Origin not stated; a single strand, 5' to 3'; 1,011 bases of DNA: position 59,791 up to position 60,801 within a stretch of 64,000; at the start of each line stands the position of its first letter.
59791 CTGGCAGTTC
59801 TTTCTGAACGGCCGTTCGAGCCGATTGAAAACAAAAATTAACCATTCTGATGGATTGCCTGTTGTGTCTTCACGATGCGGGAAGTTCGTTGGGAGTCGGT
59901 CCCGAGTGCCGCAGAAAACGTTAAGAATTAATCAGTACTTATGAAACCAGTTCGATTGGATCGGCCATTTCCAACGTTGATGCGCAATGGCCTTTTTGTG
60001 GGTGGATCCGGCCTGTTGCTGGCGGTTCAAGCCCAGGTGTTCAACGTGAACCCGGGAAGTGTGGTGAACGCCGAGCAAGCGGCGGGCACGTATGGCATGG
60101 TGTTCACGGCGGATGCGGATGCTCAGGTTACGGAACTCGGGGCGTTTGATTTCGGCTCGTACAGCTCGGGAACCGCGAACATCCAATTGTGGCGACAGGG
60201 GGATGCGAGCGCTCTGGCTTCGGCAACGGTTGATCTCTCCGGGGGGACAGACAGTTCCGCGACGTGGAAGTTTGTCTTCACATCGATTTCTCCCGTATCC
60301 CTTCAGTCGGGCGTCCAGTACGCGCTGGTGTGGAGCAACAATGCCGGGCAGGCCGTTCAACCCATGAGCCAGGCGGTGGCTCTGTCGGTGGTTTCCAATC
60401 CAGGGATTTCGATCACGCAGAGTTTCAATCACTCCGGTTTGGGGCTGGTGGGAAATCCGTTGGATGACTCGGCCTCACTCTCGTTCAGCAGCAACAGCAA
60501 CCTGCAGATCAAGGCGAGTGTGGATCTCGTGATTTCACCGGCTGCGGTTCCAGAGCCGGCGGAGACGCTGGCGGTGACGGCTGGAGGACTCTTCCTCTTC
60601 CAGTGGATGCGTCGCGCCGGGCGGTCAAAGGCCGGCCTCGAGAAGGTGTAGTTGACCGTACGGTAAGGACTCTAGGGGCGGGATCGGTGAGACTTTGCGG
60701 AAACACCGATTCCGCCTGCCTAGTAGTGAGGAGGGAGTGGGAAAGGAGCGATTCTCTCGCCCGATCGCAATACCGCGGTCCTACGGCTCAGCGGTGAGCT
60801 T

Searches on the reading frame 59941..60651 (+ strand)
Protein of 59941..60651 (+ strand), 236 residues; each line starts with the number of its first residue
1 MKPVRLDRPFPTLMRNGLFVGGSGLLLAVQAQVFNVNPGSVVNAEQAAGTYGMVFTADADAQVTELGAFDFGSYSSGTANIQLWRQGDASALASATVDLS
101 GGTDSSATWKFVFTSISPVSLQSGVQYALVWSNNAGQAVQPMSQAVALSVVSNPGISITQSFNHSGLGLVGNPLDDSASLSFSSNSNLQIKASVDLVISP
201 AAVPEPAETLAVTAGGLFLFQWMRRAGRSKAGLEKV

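Call 31: search_protein_families(library=ncbifam, proteins=[window:59941-60651:+], max_evalue=1)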
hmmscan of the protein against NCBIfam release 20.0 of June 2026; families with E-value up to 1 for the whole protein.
window:59941-60651:+ (236 aa): 3 families
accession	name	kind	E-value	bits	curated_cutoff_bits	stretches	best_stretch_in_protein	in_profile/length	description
NF041539.1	choice_anch_R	domain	0.0029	17.6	30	1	70-160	40-128/155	choice-of-anchor R domain-containing protein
NF038129.1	PEP_NF038129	equivalog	0.0062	16.4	65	1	169-225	133-192/194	NF038129 family PEP-CTERM protein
TIGR02595.1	PEP_CTERM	domain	0.78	10.7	16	1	203-220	1-17/24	PEP-CTERM sorting domain-containing protein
